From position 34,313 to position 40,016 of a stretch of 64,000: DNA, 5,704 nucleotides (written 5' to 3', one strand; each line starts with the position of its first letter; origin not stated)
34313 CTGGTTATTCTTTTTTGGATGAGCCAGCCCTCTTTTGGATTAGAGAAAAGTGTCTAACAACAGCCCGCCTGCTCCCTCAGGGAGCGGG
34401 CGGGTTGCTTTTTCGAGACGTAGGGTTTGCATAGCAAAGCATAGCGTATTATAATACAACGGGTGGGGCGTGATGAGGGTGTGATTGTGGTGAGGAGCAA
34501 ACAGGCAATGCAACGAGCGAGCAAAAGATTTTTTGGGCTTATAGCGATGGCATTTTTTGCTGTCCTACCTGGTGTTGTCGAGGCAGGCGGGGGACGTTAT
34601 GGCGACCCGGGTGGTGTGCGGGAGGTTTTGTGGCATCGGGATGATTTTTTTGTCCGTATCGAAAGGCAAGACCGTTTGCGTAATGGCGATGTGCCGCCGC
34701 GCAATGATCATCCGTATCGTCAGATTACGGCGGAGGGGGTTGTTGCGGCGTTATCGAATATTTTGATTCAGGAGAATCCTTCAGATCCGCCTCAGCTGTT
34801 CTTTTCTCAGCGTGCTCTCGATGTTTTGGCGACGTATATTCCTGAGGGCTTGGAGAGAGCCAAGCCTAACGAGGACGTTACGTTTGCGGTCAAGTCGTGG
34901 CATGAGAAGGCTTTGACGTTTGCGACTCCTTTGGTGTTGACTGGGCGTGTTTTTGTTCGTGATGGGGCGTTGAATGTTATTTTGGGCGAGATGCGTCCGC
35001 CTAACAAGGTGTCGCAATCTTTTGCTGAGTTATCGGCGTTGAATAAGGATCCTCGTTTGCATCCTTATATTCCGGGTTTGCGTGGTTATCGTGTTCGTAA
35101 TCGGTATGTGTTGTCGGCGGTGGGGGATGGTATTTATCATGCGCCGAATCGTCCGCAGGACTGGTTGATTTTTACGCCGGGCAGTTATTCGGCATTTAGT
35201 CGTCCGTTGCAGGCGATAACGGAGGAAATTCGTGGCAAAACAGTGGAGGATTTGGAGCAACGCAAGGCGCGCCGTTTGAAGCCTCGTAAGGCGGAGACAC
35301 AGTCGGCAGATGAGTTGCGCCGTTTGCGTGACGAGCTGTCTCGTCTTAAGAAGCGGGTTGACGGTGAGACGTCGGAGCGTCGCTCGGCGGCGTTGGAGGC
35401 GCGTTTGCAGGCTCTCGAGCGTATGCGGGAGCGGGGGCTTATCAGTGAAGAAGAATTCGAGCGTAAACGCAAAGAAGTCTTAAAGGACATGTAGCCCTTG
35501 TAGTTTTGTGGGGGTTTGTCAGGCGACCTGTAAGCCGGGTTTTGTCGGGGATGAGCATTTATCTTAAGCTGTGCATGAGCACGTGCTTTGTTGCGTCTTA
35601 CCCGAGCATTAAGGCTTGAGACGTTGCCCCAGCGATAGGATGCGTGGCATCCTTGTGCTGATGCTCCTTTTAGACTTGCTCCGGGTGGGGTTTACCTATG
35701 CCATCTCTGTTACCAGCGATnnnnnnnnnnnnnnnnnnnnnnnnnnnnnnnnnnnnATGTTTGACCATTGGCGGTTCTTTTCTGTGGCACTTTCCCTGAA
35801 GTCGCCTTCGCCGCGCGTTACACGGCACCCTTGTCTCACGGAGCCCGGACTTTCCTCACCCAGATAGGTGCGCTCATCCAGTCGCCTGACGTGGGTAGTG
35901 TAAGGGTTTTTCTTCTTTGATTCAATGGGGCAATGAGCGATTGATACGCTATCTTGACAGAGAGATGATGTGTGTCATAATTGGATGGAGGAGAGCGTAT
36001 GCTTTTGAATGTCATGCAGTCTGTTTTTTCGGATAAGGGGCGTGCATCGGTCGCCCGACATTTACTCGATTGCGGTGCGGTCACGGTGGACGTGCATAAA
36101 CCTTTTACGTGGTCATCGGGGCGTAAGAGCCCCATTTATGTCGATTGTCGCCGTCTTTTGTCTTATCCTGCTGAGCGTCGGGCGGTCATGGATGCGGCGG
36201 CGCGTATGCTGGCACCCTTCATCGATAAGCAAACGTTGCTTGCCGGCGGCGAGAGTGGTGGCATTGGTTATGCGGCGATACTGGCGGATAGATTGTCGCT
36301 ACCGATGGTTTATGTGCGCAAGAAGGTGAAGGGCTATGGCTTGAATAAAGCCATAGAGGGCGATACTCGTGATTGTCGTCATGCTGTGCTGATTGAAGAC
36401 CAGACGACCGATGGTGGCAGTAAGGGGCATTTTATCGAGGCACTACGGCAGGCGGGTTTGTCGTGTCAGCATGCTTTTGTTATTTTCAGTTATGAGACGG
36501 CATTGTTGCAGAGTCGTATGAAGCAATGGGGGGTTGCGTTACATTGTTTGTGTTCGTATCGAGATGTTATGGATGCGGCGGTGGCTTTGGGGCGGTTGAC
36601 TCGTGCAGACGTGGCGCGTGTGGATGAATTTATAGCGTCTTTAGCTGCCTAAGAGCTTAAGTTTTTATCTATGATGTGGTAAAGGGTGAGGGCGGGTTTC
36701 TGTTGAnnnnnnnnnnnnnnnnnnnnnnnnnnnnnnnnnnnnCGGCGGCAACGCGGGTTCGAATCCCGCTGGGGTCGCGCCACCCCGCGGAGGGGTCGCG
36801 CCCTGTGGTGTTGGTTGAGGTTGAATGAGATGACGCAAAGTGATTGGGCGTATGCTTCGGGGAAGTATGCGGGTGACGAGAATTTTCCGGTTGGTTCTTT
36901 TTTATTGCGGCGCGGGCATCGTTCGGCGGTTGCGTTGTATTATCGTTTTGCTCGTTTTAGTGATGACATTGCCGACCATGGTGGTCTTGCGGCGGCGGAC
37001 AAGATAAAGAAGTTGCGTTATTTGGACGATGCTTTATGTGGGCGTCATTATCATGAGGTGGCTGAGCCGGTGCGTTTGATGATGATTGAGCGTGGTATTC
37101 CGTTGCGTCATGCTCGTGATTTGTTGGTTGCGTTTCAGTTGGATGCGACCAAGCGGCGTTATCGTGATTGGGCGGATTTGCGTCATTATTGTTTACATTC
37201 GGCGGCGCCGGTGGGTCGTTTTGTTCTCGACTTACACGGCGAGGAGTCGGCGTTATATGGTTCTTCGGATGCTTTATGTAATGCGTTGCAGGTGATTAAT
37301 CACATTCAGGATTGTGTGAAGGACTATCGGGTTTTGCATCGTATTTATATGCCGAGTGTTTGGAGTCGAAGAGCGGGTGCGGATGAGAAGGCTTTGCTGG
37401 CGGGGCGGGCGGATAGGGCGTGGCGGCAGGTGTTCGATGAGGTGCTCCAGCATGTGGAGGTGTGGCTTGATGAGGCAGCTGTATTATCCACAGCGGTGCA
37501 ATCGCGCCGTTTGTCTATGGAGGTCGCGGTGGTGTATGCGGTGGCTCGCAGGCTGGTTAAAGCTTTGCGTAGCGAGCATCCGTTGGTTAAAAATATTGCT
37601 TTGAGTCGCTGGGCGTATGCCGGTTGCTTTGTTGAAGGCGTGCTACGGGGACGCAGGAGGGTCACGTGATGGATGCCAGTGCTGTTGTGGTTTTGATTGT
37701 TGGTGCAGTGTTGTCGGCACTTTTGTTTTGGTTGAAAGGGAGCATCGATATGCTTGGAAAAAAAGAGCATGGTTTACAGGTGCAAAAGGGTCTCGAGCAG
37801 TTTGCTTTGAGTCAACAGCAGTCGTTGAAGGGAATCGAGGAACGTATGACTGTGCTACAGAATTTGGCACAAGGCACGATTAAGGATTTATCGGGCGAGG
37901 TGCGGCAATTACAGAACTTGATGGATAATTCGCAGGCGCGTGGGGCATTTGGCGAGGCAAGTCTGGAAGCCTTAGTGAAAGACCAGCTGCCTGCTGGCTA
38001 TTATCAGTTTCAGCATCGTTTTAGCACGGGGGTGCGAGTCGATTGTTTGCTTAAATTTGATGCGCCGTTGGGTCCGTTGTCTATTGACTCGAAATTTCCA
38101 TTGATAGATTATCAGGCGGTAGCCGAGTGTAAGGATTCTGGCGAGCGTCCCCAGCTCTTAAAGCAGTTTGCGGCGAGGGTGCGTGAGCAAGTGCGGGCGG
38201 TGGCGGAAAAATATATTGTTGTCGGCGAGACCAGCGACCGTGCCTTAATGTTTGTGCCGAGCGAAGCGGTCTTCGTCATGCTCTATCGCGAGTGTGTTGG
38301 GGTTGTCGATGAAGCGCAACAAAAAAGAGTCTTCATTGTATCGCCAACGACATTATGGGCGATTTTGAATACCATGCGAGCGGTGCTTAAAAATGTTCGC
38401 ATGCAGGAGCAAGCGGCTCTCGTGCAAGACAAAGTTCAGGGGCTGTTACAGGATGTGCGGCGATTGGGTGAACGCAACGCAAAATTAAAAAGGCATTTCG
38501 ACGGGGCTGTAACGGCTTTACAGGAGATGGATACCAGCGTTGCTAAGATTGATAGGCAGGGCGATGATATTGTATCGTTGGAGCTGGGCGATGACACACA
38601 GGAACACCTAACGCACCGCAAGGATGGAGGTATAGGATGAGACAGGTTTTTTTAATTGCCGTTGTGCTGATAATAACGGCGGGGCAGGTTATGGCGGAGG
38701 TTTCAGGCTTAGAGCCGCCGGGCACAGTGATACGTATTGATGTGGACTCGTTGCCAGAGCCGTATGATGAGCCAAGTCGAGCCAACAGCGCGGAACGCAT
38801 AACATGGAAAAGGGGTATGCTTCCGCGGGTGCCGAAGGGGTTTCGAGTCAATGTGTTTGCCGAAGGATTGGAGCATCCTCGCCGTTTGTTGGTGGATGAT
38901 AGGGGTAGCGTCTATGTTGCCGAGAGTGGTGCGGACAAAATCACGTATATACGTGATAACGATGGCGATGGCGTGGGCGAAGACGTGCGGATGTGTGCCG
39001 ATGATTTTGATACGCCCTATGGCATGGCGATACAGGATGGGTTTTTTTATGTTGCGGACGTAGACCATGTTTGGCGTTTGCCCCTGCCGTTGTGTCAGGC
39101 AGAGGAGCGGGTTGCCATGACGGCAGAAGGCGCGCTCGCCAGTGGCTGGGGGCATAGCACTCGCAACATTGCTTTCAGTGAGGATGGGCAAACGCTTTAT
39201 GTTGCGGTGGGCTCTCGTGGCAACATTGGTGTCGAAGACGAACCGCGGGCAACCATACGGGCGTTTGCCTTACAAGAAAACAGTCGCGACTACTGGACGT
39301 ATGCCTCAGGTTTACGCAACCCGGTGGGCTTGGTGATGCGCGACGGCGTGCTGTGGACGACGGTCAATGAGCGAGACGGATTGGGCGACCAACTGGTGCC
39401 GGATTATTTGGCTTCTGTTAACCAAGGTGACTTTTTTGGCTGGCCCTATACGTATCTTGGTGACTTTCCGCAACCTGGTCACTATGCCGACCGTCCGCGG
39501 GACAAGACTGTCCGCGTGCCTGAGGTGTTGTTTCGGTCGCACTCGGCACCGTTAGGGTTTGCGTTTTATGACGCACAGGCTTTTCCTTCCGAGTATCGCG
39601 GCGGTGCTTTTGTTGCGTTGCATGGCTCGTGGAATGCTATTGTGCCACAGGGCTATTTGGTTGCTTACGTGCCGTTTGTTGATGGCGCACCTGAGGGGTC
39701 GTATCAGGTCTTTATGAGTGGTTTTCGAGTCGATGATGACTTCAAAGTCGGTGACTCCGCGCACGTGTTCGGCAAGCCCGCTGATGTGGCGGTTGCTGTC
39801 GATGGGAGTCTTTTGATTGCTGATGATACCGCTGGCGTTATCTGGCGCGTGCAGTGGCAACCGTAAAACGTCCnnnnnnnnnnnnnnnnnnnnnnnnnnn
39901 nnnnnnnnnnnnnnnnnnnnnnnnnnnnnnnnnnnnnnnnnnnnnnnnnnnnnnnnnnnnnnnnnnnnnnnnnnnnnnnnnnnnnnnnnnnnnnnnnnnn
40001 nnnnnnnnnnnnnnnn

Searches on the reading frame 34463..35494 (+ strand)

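Call 28: search_protein_families(library=pfam, max_evalue=0.00001, proteins=[window:34463-35494:+])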
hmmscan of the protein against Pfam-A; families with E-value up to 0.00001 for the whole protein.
window:34463-35494:+ (343 aa): 2 families
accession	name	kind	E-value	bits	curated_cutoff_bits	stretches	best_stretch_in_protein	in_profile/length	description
PF09851.14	SHOCT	-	4.5e-07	29.9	27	1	314-340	2-28/28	Short C-terminal domain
PF05120.17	GvpG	-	6.4e-06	26.7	30.6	0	309-341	31-63/67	Gas vesicle protein G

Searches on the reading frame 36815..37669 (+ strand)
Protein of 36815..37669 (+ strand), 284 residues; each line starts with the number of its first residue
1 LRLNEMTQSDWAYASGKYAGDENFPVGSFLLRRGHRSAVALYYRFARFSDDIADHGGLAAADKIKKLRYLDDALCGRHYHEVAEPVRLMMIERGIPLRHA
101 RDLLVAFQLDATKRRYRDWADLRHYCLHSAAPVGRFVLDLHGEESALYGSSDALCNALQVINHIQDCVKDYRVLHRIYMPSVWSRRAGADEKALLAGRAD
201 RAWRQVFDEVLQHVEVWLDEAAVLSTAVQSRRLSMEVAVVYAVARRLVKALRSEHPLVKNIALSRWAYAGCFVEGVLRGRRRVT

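Call 28: search_protein_families(library=pfam, max_evalue=0.00001, proteins=[window:36815-37669:+])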
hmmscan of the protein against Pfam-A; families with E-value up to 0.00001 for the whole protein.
window:36815-37669:+ (284 aa): 1 family
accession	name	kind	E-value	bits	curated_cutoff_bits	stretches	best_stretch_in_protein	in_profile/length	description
PF00494.24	SQS_PSY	-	3.4e-42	145.4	26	1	20-265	4-261/263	Squalene/phytoene synthase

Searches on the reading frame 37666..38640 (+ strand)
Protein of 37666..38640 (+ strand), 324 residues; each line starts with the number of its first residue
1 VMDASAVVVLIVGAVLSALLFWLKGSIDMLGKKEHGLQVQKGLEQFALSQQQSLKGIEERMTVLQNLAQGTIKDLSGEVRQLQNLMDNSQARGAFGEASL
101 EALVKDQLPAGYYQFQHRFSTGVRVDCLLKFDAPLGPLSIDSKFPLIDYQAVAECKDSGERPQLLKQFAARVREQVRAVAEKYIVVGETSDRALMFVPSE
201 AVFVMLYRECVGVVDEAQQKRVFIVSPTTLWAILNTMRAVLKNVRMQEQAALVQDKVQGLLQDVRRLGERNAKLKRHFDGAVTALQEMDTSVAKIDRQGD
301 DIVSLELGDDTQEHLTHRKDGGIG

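Call 28: search_protein_families(library=pfam, max_evalue=0.00001, proteins=[window:37666-38640:+])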
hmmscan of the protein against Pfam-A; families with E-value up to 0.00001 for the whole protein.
window:37666-38640:+ (324 aa): 1 family
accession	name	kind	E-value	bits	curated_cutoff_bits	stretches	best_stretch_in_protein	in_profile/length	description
PF02646.22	RmuC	-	1.8e-51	175.4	26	1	39-306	17-285/291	RmuC family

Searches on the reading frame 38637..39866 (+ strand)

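Call 28: search_protein_families(library=pfam, max_evalue=0.00001, proteins=[window:38637-39866:+])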
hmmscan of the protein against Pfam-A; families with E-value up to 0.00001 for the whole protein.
window:38637-39866:+ (409 aa): 3 families
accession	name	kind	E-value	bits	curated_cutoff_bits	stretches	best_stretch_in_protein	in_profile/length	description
PF07995.17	GSDH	-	1.1e-10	41.8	25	1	220-327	174-276/332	Glucose / Sorbosone dehydrogenase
PF01436.27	NHL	-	3.5e-09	36.7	20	0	378-396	1-19/28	NHL repeat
PF23500.1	DUF7133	-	4.1e-06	26.8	27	0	64-327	10-290/385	Domain of unknown function (DUF7133)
